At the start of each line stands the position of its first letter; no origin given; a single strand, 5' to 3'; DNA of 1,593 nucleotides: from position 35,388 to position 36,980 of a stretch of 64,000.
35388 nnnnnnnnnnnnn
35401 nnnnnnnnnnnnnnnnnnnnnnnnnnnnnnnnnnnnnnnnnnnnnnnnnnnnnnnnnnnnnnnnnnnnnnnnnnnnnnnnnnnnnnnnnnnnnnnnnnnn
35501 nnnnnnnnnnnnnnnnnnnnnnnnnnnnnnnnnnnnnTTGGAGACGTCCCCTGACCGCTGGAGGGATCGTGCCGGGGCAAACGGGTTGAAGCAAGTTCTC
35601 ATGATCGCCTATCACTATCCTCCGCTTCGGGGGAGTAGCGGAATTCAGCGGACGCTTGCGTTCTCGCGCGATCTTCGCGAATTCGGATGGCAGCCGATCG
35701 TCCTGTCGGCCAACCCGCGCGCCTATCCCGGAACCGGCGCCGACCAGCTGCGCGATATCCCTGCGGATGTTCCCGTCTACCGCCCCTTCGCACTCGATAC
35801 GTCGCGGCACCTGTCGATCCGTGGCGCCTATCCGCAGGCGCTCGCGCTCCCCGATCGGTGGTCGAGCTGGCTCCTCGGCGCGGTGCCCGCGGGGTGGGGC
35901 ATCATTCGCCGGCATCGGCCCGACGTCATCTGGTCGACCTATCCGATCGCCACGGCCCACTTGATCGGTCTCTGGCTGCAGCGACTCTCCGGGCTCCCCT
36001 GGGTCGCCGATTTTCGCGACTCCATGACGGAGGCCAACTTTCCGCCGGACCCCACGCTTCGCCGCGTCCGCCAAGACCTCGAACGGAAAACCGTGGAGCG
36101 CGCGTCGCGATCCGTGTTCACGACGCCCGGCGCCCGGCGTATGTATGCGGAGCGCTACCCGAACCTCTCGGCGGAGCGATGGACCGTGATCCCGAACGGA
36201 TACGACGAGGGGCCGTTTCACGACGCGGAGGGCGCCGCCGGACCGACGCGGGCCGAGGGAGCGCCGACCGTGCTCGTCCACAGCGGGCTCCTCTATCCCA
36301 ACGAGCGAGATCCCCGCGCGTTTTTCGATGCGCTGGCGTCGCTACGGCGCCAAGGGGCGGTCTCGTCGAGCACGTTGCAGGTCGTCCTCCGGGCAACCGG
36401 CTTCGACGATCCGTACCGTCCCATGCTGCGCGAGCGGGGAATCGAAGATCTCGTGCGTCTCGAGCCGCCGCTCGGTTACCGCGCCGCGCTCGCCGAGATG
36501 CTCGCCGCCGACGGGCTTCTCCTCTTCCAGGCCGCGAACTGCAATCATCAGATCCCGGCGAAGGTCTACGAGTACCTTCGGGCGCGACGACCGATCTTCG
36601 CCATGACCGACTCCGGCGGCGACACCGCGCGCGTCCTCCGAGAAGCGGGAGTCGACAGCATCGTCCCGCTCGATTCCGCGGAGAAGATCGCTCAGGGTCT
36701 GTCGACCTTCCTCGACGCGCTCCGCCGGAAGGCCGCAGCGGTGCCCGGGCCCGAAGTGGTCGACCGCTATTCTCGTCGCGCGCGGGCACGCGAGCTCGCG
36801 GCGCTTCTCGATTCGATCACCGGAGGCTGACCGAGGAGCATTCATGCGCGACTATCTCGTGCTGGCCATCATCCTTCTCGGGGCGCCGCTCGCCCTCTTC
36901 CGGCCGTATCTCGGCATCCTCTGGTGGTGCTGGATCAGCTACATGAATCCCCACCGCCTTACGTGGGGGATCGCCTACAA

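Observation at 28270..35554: Exosortase-A-associated ACP / AMP-ligase / PLP-decarboxylase / GNAT / deacetylase / AsnB cassette: uncharacterised EPS decoration chemistry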

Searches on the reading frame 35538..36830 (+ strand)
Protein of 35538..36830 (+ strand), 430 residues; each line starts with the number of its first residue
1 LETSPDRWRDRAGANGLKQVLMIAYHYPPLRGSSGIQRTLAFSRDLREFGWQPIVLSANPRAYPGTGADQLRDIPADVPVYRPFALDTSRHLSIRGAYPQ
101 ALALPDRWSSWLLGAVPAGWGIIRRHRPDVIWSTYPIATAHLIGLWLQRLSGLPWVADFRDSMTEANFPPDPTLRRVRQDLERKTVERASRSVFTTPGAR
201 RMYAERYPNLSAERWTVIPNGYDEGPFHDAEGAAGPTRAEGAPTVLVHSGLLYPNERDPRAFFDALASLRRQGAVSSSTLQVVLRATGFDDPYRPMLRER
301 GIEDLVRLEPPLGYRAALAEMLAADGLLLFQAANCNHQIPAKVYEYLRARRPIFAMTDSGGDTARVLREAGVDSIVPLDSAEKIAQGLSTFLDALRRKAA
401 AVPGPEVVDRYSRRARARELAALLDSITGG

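Call 5: search_protein_families(library=ncbifam, proteins=[window:35538-36830:+], max_evalue=0.001)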
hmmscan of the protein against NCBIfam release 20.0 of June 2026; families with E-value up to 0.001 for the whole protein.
window:35538-36830:+ (430 aa): 0 families

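Call 6: search_protein_families(library=pfam, proteins=[window:35538-36830:+], max_evalue=0.001)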
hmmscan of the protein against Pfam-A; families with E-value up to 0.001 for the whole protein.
window:35538-36830:+ (430 aa): 2 families
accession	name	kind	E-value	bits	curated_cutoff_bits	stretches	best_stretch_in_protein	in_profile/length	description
PF13579.12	Glyco_trans_4_4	-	7.5e-15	56.1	29.7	1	38-221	6-158/158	Glycosyl transferase 4-like domain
PF13439.12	Glyco_transf_4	-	1.2e-10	42.1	28.5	1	98-223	43-167/170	Glycosyltransferase Family 4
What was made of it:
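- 35601..36830 (+): GT-B (GT4-type) glycosyltransferase and a core partner of the module. It remains ~59% identical in Betaproteobacteria. PF13579 and PF13439 match the N-terminal domain (call 6).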

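Call 53: search_solved_structures(query=window:35598-36830:+, max_evalue=0.01)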
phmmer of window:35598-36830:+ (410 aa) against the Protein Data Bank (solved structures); distinct sequences matched with E-value up to 0.01: 0.

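Call 66: find_homologous_proteins(query=window:35601-36830:+, max_evalue=1e-10)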
Query window:35601-36830:+ (409 aa): 7630 proteins with E <= 1e-10 among 8000 candidates; the best 120 are listed.
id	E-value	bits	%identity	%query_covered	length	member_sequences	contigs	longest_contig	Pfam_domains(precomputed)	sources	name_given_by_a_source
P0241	1.3e-270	915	100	100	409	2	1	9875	PF13579.13,PF13439.13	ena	-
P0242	2.3e-224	763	82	100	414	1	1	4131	PF13579.13,PF13439.13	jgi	jgi:hypothetical protein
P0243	3.2e-223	759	82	100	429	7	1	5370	PF13579.13,PF13439.13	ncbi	-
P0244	4.4e-223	759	81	100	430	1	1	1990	PF13579.13,PF13439.13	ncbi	-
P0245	1.5e-219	747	80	100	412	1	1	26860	PF13579.13,PF13439.13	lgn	-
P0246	8.3e-217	738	80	99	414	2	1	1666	PF13439.13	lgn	-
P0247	4.1e-215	732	82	97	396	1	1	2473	PF13579.13,PF13439.13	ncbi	ncbi:MAG TPA: glycosyltransferase, partial [Candidatus Eisenbacteria bacterium]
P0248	5.0e-215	732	79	100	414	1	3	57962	PF13579.13,PF13439.13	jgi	jgi:glycosyltransferase involved in cell wall biosynthesis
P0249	6.9e-211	719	78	100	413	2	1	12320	PF13439.13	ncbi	-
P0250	4.4e-209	713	77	100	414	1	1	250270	PF13579.13,PF13439.13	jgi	-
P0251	3.3e-205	700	77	100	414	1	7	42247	PF13439.13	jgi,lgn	jgi:glycosyltransferase involved in cell wall biosynthesis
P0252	7.2e-194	662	71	99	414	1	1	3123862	PF13439.13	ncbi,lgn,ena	-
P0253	1.9e-191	655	71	99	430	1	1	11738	PF13579.13,PF13439.13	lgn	-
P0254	7.2e-191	653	71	99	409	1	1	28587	PF13579.13,PF13439.13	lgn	-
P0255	8.0e-191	652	71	100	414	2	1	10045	PF13579.13,PF13439.13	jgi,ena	-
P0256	3.7e-189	647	70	100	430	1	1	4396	PF13579.13,PF13439.13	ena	-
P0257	8.3e-189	646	70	95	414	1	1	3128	PF13439.13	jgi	jgi:glycosyltransferase involved in cell wall biosynthesis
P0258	1.4e-187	642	70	100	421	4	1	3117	PF13579.13,PF13439.13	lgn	-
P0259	1.8e-187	641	71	100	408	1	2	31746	PF13439.13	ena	-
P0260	3.9e-187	640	69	99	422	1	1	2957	PF13579.13,PF13439.13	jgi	jgi:Glycosyl transferase 4-like domain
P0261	1.0e-185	636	69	99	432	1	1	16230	PF13579.13,PF13439.13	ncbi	-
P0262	4.5e-185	633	71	100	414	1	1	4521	PF13579.13,PF13439.13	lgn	-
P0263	6.8e-185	633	69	100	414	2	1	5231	PF13439.13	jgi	jgi:glycosyltransferase involved in cell wall biosynthesis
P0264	2.1e-184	631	69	100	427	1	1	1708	PF13579.13,PF13439.13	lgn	-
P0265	4.2e-184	630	69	100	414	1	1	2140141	PF13579.13,PF13439.13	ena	-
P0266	5.0e-183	627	68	100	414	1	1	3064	PF13579.13,PF13439.13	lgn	-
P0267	5.6e-183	627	68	100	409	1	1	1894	PF13439.13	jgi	jgi:glycosyltransferase involved in cell wall biosynthesis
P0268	6.1e-183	626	69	100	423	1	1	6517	PF13439.13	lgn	-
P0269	8.4e-183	626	68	100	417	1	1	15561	PF13439.13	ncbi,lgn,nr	ncbi:MAG TPA: glycosyltransferase [Candidatus Eisenbacteria bacterium]|nr:glycosyltransferase [Candi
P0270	8.7e-182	623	70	99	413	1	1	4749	PF13579.13,PF13439.13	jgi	jgi:glycosyltransferase involved in cell wall biosynthesis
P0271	2.3e-181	621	68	100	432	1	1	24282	PF13579.13,PF13439.13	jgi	jgi:glycosyltransferase involved in cell wall biosynthesis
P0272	3.6e-181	621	69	95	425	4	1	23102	PF13579.13,PF13439.13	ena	-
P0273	7.0e-181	620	67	100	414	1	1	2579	PF13579.13,PF13439.13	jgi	jgi:Glycosyl transferase 4-like domain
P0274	8.1e-180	616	69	100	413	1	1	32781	PF13579.13,PF13439.13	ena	-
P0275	1.7e-178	612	67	100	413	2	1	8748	PF13579.13,PF13439.13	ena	-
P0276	3.1e-178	611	68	95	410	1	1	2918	PF13439.13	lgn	-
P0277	1.0e-176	606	68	99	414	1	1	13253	PF13579.13,PF13439.13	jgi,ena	-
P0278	3.3e-176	604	69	94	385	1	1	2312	PF13579.13,PF13439.13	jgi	-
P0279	2.5e-164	565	62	100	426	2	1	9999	PF13579.13,PF13439.13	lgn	-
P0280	3.1e-164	565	64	97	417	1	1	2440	PF13579.13,PF13439.13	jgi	jgi:glycosyltransferase involved in cell wall biosynthesis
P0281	8.4e-164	563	62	100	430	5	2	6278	PF13579.13,PF13439.13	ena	-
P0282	1.2e-163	563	64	97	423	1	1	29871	PF13579.13,PF13439.13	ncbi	-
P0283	2.4e-163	562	62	99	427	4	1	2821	PF13579.13,PF13439.13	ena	-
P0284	3.1e-163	562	62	99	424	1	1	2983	PF13579.13,PF13439.13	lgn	-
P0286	6.8e-163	560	63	100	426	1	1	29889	PF13579.13,PF13439.13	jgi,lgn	-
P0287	8.9e-163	560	63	99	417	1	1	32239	PF13579.13,PF13439.13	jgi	jgi:glycosyltransferase involved in cell wall biosynthesis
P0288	3.1e-162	558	62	100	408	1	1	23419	PF13579.13,PF13439.13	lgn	-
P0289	3.4e-162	558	64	100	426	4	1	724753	PF13579.13,PF13439.13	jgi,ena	-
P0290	5.4e-162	557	62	99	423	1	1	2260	PF13439.13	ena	-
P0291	8.6e-162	557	62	99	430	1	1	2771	PF13579.13,PF13439.13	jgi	jgi:glycosyltransferase involved in cell wall biosynthesis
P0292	3.5e-161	555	64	96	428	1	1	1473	PF13439.13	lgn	-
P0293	4.6e-161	554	62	100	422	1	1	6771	PF13579.13,PF13439.13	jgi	jgi:glycosyltransferase involved in cell wall biosynthesis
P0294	6.8e-161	554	63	100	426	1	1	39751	PF13579.13,PF13439.13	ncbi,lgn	-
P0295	2.3e-160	552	63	100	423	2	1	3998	PF13579.13,PF13439.13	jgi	jgi:hypothetical protein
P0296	2.9e-160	552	64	99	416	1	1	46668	PF13579.13,PF13439.13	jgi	jgi:glycosyltransferase involved in cell wall biosynthesis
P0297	5.8e-160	551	63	100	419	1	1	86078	PF13579.13,PF13439.13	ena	-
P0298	7.1e-160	550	62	100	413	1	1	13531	PF13579.13,PF13439.13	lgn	-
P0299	1.5e-159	549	63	100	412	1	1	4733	PF13439.13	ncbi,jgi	jgi:hypothetical protein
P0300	2.1e-159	549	61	99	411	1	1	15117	PF13579.13,PF13439.13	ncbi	-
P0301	2.9e-159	548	62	99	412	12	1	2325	PF13579.13,PF13439.13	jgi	jgi:glycosyltransferase involved in cell wall biosynthesis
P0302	3.7e-159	548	63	99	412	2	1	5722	PF13439.13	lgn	-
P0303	4.0e-159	548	62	99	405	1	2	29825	PF13579.13,PF13439.13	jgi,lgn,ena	-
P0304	4.3e-159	548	61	99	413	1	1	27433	PF13579.13,PF13439.13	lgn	-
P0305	5.3e-159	548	62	100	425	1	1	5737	PF13579.13,PF13439.13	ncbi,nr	ncbi:MAG TPA: glycosyltransferase family 4 protein [Planctomycetota bacterium]|nr:glycosyltransferas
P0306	1.0e-158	547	63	100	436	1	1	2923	PF13579.13,PF13439.13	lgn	-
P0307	1.1e-158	547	63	100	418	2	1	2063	PF13579.13,PF13439.13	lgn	-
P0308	1.6e-158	546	62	100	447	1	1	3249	PF13579.13,PF13439.13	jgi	jgi:glycosyltransferase involved in cell wall biosynthesis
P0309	2.6e-158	545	61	99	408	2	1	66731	PF13579.13,PF13439.13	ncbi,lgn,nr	ncbi:MAG TPA: glycosyltransferase [Candidatus Limnocylindrales bacterium]|nr:glycosyltransferase [Ca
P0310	2.7e-158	545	61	100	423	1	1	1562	PF13579.13,PF13439.13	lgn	-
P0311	3.1e-158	545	59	99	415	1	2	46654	PF13579.13,PF13439.13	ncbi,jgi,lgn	jgi:glycosyltransferase involved in cell wall biosynthesis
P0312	3.8e-158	545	61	99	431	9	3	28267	PF13439.13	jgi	jgi:hypothetical protein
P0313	5.7e-158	544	60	100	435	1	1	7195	PF13439.13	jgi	-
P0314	7.2e-158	544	61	100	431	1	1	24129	PF13579.13,PF13439.13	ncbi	-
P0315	7.5e-158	544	60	100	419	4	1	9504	PF13579.13,PF13439.13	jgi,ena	-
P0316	8.2e-158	544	63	97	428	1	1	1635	PF13579.13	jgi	jgi:glycosyltransferase involved in cell wall biosynthesis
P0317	8.8e-158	544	61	100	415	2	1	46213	PF13579.13,PF13439.13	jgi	-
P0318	1.1e-157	543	62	99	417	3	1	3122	PF13579.13,PF13439.13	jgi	jgi:glycosyltransferase involved in cell wall biosynthesis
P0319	2.2e-157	542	61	99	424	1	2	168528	PF13579.13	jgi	jgi:hypothetical protein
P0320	3.5e-157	542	64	97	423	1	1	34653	PF13579.13,PF13439.13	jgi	-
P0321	3.9e-157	541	61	96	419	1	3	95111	PF13579.13,PF13439.13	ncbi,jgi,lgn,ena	jgi:hypothetical protein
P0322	4.7e-157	541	62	99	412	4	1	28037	PF13579.13,PF13439.13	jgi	jgi:glycosyltransferase involved in cell wall biosynthesis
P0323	4.9e-157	541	60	99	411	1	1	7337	PF13579.13,PF13439.13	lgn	-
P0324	1.1e-156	540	60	99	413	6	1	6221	PF13579.13,PF13439.13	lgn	-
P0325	1.2e-156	540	63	100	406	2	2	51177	PF13439.13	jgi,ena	jgi:hypothetical protein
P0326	1.3e-156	540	59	100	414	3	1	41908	PF13579.13,PF13439.13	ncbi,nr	ncbi:MAG TPA: glycosyltransferase [Chromatiales bacterium]|nr:glycosyltransferase [Chromatiales bact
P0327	2.1e-156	539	60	99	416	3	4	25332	PF13579.13,PF13439.13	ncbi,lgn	-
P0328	3.2e-156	538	60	100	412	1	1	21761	PF13579.13,PF13439.13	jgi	jgi:glycosyltransferase involved in cell wall biosynthesis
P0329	3.2e-156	538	60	99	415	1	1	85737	PF13579.13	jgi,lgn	jgi:glycosyltransferase involved in cell wall biosynthesis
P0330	5.4e-156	538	62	99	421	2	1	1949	PF13579.13,PF13439.13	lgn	-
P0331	5.9e-156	538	59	99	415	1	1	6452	PF13579.13,PF13439.13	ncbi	-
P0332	9.5e-156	537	61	99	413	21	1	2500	PF13579.13,PF13439.13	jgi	-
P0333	9.5e-156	537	60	99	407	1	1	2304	PF13579.13,PF13439.13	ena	-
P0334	9.7e-156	537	60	100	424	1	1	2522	PF13579.13,PF13439.13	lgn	-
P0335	1.0e-155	537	62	99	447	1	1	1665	PF13579.13,PF13439.13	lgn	-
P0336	1.1e-155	537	59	100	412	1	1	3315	PF13579.13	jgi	jgi:hypothetical protein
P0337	1.2e-155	537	60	100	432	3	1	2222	PF13579.13,PF13439.13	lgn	-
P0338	1.3e-155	536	60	99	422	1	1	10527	PF13579.13,PF13439.13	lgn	-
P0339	1.3e-155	536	62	100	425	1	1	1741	PF13579.13,PF13439.13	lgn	-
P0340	1.5e-155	536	61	99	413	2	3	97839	PF13579.13,PF13439.13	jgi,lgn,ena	-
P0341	1.9e-155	536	60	100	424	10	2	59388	PF13439.13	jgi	jgi:glycosyltransferase involved in cell wall biosynthesis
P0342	2.3e-155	536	60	99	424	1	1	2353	PF13579.13,PF13439.13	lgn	-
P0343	2.7e-155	535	60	99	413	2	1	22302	PF13579.13,PF13439.13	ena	-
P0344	4.4e-155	535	59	99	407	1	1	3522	PF13579.13,PF13439.13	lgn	-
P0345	6.8e-155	534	60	99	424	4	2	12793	PF13579.13,PF13439.13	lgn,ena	-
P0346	8.3e-155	534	59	100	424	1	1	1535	PF13439.13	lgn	-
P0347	8.5e-155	534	60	99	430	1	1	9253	PF13579.13,PF13439.13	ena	-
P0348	8.8e-155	534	60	99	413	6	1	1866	PF13579.13,PF13439.13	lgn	-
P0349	9.6e-155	534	60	100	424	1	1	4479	PF13579.13,PF13439.13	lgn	-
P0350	1.4e-154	533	60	99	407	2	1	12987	PF13579.13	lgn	-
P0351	1.5e-154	533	60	100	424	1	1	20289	PF13579.13,PF13439.13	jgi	jgi:glycosyltransferase involved in cell wall biosynthesis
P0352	1.7e-154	533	59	100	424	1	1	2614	PF13579.13,PF13439.13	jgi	jgi:glycosyltransferase involved in cell wall biosynthesis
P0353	1.8e-154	533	59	100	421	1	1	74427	PF13579.13,PF13439.13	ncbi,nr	ncbi:glycosyltransferase [Pseudoduganella aquatica]|nr:glycosyltransferase [Pseudoduganella aquatica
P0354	1.9e-154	533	59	100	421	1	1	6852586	PF13579.13,PF13439.13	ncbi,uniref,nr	ncbi:glycosyltransferase [Pseudoduganella aquatica]|uniref:glycosyltransferase n=1 Tax=Pseudoduganel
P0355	1.9e-154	533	59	100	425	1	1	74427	PF13579.13,PF13439.13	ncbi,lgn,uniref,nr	ncbi:glycosyltransferase [Massilia sp. FT127W]|uniref:Glycosyltransferase n=2 Tax=Pseudoduganella aq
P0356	2.3e-154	532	61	99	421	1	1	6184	PF13439.13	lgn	-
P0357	2.8e-154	532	59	100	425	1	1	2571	PF13579.13,PF13439.13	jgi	jgi:glycosyltransferase involved in cell wall biosynthesis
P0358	3.0e-154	532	59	99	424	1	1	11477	PF13579.13,PF13439.13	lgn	-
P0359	3.1e-154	532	61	99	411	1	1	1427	PF13579.13,PF13439.13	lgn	-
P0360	3.6e-154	532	61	100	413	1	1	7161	PF13579.13,PF13439.13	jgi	jgi:glycosyltransferase involved in cell wall biosynthesis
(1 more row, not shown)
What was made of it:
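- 35601..36830 (+): Cross-phylum identity comes from call 66.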

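Call 69: find_encoding_contigs(protein=P0354, flank=10000, max_places=1)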
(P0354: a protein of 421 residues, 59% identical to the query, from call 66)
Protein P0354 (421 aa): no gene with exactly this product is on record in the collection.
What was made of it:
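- Tried and rejected: A look-up of a Pseudoduganella homologue's contig failed (call 69).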

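Call 70: find_encoding_contigs(protein=P0289, flank=10000, max_places=1)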
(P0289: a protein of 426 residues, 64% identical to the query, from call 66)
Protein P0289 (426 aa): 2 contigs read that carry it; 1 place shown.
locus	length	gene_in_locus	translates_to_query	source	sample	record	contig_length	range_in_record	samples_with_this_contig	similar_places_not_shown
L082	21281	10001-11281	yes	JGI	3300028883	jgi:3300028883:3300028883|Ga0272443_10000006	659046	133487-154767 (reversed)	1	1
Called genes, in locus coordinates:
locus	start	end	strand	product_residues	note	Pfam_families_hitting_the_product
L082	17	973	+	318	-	PF25145:NfeD1b_N (weak), PF01343:Peptidase_S49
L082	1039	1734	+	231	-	PF00072:Response_reg, PF00486:Trans_reg_C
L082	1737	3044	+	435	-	PF11808:PhoR, PF00512:HisKA, PF02518:HATPase_c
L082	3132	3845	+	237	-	PF01895:PhoU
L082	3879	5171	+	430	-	PF19358:DUF5935, PF04932:Wzy_C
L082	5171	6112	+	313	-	PF01522:Polysacc_deac_1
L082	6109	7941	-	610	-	PF13522:GATase_6 (weak), PF13537:GATase_7, PF00733:Asn_synthase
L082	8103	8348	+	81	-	PF00550:PP-binding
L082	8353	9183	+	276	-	PF12146:Hydrolase_4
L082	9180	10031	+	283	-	PF12146:Hydrolase_4, PF12697:Abhydrolase_6 (weak)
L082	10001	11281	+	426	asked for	PF13579:Glyco_trans_4_4, PF13439:Glyco_transf_4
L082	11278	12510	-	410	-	PF00278:Orn_DAP_Arg_deC, PF02784:Orn_Arg_deC_N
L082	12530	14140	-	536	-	PF00501:AMP-binding, PF13193:AMP-binding_C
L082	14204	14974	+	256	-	PF00089:Trypsin, PF13365:Trypsin_2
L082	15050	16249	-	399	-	PF00083:Sugar_tr (weak), PF12832:MFS_1_like (faint), PF07690:MFS_1, PF00083:Sugar_tr, PF07690:MFS_1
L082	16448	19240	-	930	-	PF00672:HAMP, PF00990:GGDEF, PF00563:EAL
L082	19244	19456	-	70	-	-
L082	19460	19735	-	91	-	PF07963:N_methyl (weak)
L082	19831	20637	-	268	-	PF02673:BacA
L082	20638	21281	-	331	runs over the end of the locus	PF01073:3Beta_HSD, PF01370:Epimerase, PF02719:Polysacc_synt_2, PF04321:RmlD_sub_bind, PF05368:NmrA (weak), PF13460:NAD_binding_10, PF16363:GDP_Man_Dehyd, PF07993:NAD_binding_4, +1 more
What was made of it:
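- Another variant, seen in the JGI locus L082, has two alpha/beta hydrolases instead (call 70).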

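Call 75: predict_structure(alignment_id=A2)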
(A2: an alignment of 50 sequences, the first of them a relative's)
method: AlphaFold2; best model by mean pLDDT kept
length: 409 residues; sequences in the alignment: 50
mean_pLDDT: 89.0   pTM: 0.86
mean pLDDT of the five models: 89.0, 88.5, 86.0, 85.9, 85.7
residues with pLDDT >= 90: 262; 70-90: 114; 50-70: 20; < 50: 13
segments of 3 or more residues with pLDDT < 50: 2-5, 7-15
pLDDT, mean of each block of 10 residues (from residue 1): 48 54 86 85 65 83 87 84 90 95 96 89 97 92 89 95 97 94 96 92 85 69 94 90 98 97 94 97 96 88 96 86 93 96 95 96 98 95 93 92 87
secondary structure, 60 per line:
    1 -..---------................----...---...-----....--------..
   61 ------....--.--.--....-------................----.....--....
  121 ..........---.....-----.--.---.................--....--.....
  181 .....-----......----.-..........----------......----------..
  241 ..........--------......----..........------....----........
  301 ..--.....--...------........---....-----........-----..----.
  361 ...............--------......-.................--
elements in order: H13-28 E33-35 H47-50 H67-70 H79-82 H90-105 E110-114 H117-130 E134-138 H151-167 E170-173 H176-185 E194-196 H203-212 E223-228 H239-250 E259-264 H269-278 E285-288 H293-302 E305-309 H321-328 E332-335 H341-348 H360-375 H384-389 H392-407
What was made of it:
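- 35601..36830 (+): The AlphaFold model has pLDDT 89 (call 75).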
